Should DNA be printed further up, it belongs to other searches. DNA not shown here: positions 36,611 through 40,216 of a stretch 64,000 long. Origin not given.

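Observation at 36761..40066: Giant secreted chimera: three wall-binding-type repeats + Ig-like domain + multihaem domain with mixed CXXCH / CX4CH / CXCH motifs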

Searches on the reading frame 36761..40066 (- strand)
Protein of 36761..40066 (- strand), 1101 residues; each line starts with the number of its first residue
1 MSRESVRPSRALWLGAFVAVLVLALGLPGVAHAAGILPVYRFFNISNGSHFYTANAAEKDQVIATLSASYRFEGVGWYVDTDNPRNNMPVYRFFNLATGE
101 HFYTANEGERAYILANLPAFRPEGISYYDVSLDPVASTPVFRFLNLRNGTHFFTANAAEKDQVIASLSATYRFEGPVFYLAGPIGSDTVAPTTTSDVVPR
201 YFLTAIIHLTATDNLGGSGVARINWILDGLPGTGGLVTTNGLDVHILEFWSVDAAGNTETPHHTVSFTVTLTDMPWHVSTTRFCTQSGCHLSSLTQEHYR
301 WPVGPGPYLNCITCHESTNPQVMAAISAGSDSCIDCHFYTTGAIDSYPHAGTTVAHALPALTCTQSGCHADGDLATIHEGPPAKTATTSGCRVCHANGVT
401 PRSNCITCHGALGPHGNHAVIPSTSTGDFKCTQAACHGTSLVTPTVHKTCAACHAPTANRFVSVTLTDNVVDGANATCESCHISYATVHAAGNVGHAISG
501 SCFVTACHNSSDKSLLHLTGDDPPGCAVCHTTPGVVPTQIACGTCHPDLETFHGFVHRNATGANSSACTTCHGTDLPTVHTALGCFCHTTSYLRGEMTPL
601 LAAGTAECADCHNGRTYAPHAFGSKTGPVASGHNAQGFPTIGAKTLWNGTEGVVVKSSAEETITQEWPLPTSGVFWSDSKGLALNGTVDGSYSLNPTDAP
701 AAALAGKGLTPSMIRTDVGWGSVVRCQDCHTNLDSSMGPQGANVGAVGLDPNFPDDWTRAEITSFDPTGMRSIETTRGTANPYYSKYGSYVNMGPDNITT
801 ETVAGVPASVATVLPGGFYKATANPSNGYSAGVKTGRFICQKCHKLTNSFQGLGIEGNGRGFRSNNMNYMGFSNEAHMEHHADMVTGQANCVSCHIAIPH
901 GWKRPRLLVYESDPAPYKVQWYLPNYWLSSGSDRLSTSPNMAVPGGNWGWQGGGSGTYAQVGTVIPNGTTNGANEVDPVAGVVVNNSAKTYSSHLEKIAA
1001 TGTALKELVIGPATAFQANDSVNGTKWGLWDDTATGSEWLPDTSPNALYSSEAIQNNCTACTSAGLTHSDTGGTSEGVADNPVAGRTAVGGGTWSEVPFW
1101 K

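Call 4: search_protein_families(library=pfam, proteins=[window:36761-40066:-], max_evalue=1)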
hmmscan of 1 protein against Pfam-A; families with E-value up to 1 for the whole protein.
window:36761-40066:- (1101 aa): 4 families
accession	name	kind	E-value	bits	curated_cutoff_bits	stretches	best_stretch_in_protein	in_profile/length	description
PF18885.6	DUF5648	-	1.8e-34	119.3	25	2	34-128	43-132/134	Domain of unknown function (DUF5648)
PF14522.11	Cytochrome_C7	-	3.8e-06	27.1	24.8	2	473-531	11-67/67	Cytochrome c7 and related cytochrome c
PF00684.25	DnaJ_CXXCXGXG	-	0.012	16.3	32.7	1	363-411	18-64/65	DnaJ central domain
PF22113.1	Mtrc-MtrF_II-IV_dom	-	0.29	11.1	30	0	840-896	31-89/176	Outer membrane cytochrome MtrC/MtrF-like, domains II/IV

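Call 5: search_protein_families(library=ncbifam, proteins=[window:36761-40066:-], max_evalue=1)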
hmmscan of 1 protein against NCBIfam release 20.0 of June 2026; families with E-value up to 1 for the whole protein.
window:36761-40066:- (1101 aa): 2 families
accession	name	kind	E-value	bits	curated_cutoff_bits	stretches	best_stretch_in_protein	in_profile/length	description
NF047446.1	barrel_OmpL47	domain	8.7e-08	32.5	40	1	205-269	5-68/68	OmpL47-type beta-barrel domain-containing protein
NF033804.1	Streccoc_I_II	equivalog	0.3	8.3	1500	1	987-1057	702-772/1551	antigen I/II family LPXTG-anchored adhesin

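Call 10: find_homologous_proteins(query=window:36761-40066:-, max_evalue=0.00001)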
Query window:36761-40066:- (1101 aa): 189 proteins with E <= 0.00001 among 8000 candidates; the best 120 are listed.
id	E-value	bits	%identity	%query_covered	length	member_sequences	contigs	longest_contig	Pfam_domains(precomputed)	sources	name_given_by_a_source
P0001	0.0e+0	2595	100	100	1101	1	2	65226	PF18885.7,PF14522.12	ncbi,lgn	-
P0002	0.0e+0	1199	51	100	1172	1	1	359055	PF18885.7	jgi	-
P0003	2.4e-223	762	58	8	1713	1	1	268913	PF09699.16,PF14537.12,PF17829.8,PF00041.28,PF14522.12,PF22113.2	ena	-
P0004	6.1e-206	705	48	60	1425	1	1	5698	-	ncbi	-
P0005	4.2e-198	679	50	65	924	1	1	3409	-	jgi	-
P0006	1.4e-190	654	48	65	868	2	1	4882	-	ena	-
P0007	4.5e-176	606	46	60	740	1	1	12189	PF18885.7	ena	-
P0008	3.4e-159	550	53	9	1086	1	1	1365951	PF09866.15,PF17829.8,PF19077.7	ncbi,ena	-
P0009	1.9e-150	521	34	83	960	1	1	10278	PF18885.7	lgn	-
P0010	7.2e-138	479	34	83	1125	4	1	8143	PF18885.7,PF14522.12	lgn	-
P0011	3.7e-135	470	56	8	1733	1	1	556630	PF09699.16,PF14537.12,PF14522.12,PF22113.2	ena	-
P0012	7.2e-135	469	33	82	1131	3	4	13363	PF18885.7,PF14522.12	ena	-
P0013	6.6e-131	456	49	13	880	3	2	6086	PF18885.7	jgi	-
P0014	5.2e-126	440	35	52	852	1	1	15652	PF18885.7,PF14522.12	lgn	-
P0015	5.4e-124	433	37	55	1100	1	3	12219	PF18885.7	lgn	-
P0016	1.2e-117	413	33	82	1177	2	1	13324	PF18885.7,PF14522.12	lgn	-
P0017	9.6e-111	390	57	8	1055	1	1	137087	PF09699.16,PF17829.8,PF19077.7,PF22113.2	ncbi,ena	-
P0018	1.5e-108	382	37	82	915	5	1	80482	PF14522.12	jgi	jgi:hypothetical protein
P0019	4.9e-105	371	32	82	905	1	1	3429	PF18885.7,PF14522.12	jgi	jgi:hypothetical protein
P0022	3.3e-94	335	40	43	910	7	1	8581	PF14522.12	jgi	jgi:hypothetical protein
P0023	1.4e-91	326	37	51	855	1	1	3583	PF14522.12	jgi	-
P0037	8.0e-56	208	52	13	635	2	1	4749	PF18885.7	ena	-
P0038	1.1e-54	204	53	13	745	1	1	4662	PF18885.7,PF22842.4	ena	-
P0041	5.3e-47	179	52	13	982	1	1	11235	PF18885.7,PF14870.13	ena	-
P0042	1.6e-46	177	38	14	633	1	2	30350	PF18885.7,PF08486.16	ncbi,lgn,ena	-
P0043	4.5e-46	175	53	13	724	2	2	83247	PF18885.7,PF01833.31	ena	-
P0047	4.5e-42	162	30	60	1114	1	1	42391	PF04122.18,PF14522.12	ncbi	-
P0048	7.8e-42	161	58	13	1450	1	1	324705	PF07731.21,PF18885.7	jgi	-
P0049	2.2e-39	153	47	13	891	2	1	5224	PF18885.7,PF00082.28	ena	-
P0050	6.7e-39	152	28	32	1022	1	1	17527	PF14537.12,PF14522.12,PF22113.2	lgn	-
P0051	8.0e-39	151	29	39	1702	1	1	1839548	-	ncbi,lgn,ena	-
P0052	1.4e-37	147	29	55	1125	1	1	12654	PF04122.18,PF14522.12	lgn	-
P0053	1.8e-37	147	47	13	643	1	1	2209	PF00413.31,PF18885.7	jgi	jgi:hypothetical protein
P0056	1.7e-35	140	28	52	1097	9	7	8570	PF04122.18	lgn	-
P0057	1.1e-33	134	38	13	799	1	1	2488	PF18885.7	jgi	jgi:hypothetical protein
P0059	2.4e-33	133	48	13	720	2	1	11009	PF18885.7,PF00082.28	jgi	jgi:subtilisin family serine protease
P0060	4.7e-33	132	42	16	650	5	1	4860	PF13365.13,PF18885.7,PF27052.1,PF00089.33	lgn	-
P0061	9.3e-33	131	41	16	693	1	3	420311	PF18885.7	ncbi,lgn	-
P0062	1.5e-32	131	51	9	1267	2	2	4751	PF18885.7,PF00932.26,PF13688.13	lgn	-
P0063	3.1e-32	130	41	13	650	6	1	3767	PF13365.13,PF18885.7,PF27052.1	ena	-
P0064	4.0e-32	129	52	9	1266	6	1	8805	PF18885.7,PF00932.26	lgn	-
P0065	1.2e-31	128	47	13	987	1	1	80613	PF13715.13,PF25020.2,PF18885.7,PF13620.13,PF22904.4,PF00082.28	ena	-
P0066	1.5e-31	127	45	13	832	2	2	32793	PF18885.7,PF26549.1,PF07676.19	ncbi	-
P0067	5.6e-31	125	45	13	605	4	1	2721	PF13365.13,PF18885.7,PF27052.1,PF00089.33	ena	-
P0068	8.4e-31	125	49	13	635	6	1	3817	PF13365.13,PF18885.7,PF27052.1,PF00089.33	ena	-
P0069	1.2e-30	124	47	13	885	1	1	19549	PF18885.7,PF22148.2,PF17963.8,PF17892.8,PF17803.8,PF00082.28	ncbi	-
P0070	2.1e-30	123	41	13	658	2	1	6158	PF18885.7,PF14870.13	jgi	-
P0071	3.1e-30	123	36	13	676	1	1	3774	PF01839.30,PF18885.7,PF13517.13,PF00353.26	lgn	-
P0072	5.9e-30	122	42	13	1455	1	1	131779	PF07731.21,PF18885.7,PF18998.7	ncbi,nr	ncbi:MAG: multicopper oxidase domain-containing protein [Coriobacteriia bacterium]|nr:multicopper ox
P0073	1.4e-29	121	46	14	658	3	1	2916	PF18885.7,PF25852.1,PF02012.27,PF15902.13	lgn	-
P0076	4.0e-29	119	48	13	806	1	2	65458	PF18885.7,PF22148.2,PF04151.22,PF00082.28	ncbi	-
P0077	4.1e-29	119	45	13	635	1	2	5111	PF13365.13,PF18885.7,PF27052.1,PF00089.33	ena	-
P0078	4.2e-29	119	44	13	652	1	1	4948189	PF13365.13,PF18885.7,PF27052.1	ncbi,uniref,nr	ncbi:trypsin-like peptidase domain-containing protein [Diaphorobacter aerolatus]|uniref:Trypsin-like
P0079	4.3e-29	119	45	13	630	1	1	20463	PF13365.13,PF18885.7,PF27052.1,PF00089.33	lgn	-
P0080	4.7e-29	119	46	13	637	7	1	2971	PF13365.13,PF18885.7,PF27052.1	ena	-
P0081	1.4e-28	118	50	13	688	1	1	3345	PF18885.7,PF27052.1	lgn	-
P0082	3.5e-28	116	40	15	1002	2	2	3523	PF18885.7,PF07603.18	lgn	-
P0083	4.0e-28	116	48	13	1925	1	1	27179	PF18885.7,PF19077.7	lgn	-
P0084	5.4e-28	116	43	14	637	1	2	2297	PF13365.13,PF18885.7,PF27052.1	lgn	-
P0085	6.4e-28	115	44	14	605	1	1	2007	PF18885.7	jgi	-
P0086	7.8e-28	115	43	13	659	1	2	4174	PF18885.7,PF23381.2,PF15899.12,PF25852.1,PF02012.27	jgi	jgi:hypothetical protein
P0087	1.0e-27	115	43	14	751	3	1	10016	PF18885.7,PF17802.8,PF13620.13,PF22904.4,PF17210.10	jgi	jgi:hypothetical protein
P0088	2.0e-27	114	45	13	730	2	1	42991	PF18885.7,PF00041.28,PF00082.28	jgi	jgi:subtilisin family serine protease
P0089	3.6e-27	113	40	15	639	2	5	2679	PF13365.13,PF18885.7,PF27052.1,PF00089.33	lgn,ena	-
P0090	7.2e-27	112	46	13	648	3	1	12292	PF18885.7,PF07602.18,PF22842.4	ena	-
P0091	7.5e-27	112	43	13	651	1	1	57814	PF13365.13,PF18885.7,PF27052.1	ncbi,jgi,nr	ncbi:MAG: trypsin-like peptidase domain-containing protein [Burkholderiaceae bacterium]|jgi:hypothet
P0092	7.9e-27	112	59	8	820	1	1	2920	PF18885.7,PF14522.12,PF22113.2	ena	-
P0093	1.5e-26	111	36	15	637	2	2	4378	PF18885.7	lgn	-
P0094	1.9e-26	110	43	13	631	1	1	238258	PF13365.13,PF18885.7,PF27052.1,PF00089.33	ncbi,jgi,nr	ncbi:MAG: trypsin-like serine protease [Burkholderiaceae bacterium]|jgi:hypothetical protein|nr:tryp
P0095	2.7e-26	110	53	9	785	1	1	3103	PF18885.7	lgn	-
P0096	3.7e-26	109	44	13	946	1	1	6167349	PF01839.30,PF18885.7,PF04151.22,PF17963.8,PF13517.13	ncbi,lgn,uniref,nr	ncbi:FG-GAP-like repeat-containing protein [Labrenzia sp. PHM005]|uniref:FG-GAP-like repeat-containi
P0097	5.8e-26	109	45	13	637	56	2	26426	PF13365.13,PF18885.7,PF27052.1,PF00089.33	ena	-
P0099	7.7e-26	108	44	14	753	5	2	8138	PF18885.7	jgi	jgi:hypothetical protein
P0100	8.2e-26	108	37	28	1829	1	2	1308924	PF14522.12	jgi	jgi:hypothetical protein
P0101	1.2e-25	108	42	14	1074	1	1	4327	PF18885.7,PF04151.22,PF00082.28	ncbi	-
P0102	1.2e-25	108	46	13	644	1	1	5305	PF13365.13,PF18885.7,PF27052.1,PF00089.33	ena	-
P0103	3.2e-25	106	44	13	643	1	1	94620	PF18885.7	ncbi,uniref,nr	ncbi:hypothetical protein [Azospirillum sp. TSO22-1]|uniref:hypothetical protein n=1 Tax=Azospirillu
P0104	5.5e-25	106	43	13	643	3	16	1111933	PF13365.13,PF18885.7,PF27052.1,PF00089.33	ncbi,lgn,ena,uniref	ncbi:trypsin-like serine protease [Delftia acidovorans]|uniref:trypsin-like serine protease n=1 Tax=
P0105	7.1e-25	105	40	13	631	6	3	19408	PF18885.7,PF27052.1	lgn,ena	-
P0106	8.6e-25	105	39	13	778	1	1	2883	PF22352.3,PF18885.7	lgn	-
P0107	9.9e-25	105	39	14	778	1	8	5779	PF18885.7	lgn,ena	-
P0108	1.3e-24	104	42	13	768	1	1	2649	PF18885.7,PF17963.8,PF17892.8,PF17803.8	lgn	-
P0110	2.9e-24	103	39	14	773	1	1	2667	PF22352.3,PF18885.7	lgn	-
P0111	2.9e-24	103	41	14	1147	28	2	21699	PF18885.7,PF17957.8,PF16640.12,PF08811.17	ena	-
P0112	6.0e-24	102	52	8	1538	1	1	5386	PF09479.17,PF14537.12,PF18998.7,PF14522.12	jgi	-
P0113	6.6e-24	102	36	12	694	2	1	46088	PF18885.7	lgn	-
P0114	8.7e-24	102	41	13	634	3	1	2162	PF13365.13,PF18885.7,PF27052.1,PF00089.33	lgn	-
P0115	1.1e-23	101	42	13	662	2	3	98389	PF18885.7,PF27052.1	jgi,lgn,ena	jgi:hypothetical protein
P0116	2.2e-23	100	42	13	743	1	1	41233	PF18885.7,PF02415.24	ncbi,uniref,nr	ncbi:hypothetical protein I4641_15725 [Waterburya agarophytonicola K14]|uniref:DUF5648 domain-contai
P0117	2.6e-23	100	43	13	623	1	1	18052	PF18885.7,PF00149.34,PF16656.12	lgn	-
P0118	2.8e-23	100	44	13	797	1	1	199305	PF18885.7,PF14870.13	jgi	-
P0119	3.0e-23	100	40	13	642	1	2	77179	PF13365.13,PF18885.7,PF27052.1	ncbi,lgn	-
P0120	6.8e-23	99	39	13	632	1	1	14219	PF13365.13,PF18885.7,PF27052.1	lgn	-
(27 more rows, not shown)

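Call 12: list_cluster_members(proteins=[P0001, P0002, P0047, P0010, P0004, P0018, P0051, P0003])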
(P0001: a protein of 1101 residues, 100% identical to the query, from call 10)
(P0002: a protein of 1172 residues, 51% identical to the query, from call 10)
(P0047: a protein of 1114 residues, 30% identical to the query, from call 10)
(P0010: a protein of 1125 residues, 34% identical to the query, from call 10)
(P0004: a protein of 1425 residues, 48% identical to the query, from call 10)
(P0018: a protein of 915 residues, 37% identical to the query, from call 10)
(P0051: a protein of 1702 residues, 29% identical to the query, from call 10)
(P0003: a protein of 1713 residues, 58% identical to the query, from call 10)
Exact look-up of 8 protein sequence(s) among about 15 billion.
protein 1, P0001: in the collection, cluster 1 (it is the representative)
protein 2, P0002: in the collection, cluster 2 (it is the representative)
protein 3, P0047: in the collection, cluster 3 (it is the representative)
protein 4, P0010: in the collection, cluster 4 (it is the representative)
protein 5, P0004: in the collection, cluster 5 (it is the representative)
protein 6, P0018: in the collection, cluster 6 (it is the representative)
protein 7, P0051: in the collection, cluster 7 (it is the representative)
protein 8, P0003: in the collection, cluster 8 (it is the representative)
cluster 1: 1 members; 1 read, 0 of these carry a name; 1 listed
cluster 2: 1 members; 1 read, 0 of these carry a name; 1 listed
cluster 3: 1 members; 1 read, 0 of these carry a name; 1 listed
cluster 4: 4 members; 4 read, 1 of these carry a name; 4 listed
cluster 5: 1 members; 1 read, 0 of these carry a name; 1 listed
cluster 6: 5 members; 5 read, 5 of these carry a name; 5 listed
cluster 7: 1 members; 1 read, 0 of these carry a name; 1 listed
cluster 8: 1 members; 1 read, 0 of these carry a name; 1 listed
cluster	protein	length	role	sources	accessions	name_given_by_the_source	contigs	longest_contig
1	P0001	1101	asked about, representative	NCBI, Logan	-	-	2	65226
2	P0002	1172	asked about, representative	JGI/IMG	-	-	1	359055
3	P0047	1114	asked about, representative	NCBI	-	-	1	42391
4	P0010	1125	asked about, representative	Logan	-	-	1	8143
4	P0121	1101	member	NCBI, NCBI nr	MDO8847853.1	MAG: hypothetical protein Q7W51_05655 [Coriobacteriia bacterium] | hypothetical protein [Coriobacteriia bacterium]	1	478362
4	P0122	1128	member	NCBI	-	-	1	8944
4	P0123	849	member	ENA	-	-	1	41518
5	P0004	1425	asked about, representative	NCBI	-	-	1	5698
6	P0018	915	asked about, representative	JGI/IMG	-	hypothetical protein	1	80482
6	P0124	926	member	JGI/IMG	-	hypothetical protein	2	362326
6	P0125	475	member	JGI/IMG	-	hypothetical protein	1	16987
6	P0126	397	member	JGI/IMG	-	hypothetical protein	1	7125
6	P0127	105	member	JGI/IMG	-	hypothetical protein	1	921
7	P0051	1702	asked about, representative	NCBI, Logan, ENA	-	-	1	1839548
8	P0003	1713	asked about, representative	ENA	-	-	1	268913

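Call 14: find_encoding_contigs(protein=P0001, flank=3000, max_places=3)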
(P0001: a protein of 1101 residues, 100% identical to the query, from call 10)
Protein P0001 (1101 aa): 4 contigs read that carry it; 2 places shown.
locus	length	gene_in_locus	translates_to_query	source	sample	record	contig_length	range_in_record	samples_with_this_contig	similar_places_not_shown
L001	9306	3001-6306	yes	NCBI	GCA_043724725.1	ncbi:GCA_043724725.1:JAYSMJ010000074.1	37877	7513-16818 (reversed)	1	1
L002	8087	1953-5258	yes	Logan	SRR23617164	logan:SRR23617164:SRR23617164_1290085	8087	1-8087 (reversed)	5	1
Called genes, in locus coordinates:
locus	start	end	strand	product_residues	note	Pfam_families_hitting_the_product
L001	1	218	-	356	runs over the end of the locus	PF22564:HAAS (faint)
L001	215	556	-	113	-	PF03551:PadR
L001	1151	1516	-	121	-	PF00472:RF-1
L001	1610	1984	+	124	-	-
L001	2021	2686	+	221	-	PF09335:VTT_dom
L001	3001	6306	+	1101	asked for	PF18885:DUF5648, PF14522:Cytochrome_C7 (faint)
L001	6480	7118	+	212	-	-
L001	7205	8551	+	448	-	PF05140:ResB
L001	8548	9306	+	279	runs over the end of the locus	PF01578:Cytochrom_C_asm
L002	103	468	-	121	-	PF00472:RF-1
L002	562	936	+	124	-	-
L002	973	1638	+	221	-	PF09335:VTT_dom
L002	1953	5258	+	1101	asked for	PF18885:DUF5648, PF14522:Cytochrome_C7 (faint)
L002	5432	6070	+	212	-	-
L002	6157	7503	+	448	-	PF05140:ResB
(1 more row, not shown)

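Call 15: find_encoding_contigs(protein=P0002, flank=10000, max_places=3)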
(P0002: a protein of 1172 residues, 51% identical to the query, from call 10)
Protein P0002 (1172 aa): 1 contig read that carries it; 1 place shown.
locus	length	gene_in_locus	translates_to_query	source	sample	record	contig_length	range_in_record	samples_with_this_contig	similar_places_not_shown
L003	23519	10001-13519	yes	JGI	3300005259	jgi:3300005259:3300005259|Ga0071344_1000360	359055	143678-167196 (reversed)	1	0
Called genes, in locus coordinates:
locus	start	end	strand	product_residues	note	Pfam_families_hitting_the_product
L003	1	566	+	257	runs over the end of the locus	PF00121:TIM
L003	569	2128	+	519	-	PF01676:Metalloenzyme, PF06415:iPGM_N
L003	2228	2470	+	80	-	PF03840:SecG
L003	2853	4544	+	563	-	PF00496:SBP_bac_5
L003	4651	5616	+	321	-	PF19300:BPD_transp_1_N, PF00528:BPD_transp_1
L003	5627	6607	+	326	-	PF12911:OppC_N, PF00528:BPD_transp_1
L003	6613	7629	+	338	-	PF00005:ABC_tran, PF13304:AAA_21, PF08352:oligo_HPY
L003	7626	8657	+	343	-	PF00005:ABC_tran, PF08352:oligo_HPY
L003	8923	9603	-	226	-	PF03330:DPBB_1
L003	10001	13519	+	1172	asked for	PF18885:DUF5648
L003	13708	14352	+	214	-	-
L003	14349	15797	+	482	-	PF05140:ResB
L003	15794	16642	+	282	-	PF01578:Cytochrom_C_asm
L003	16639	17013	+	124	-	-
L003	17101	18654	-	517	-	PF02310:B12-binding, PF04055:Radical_SAM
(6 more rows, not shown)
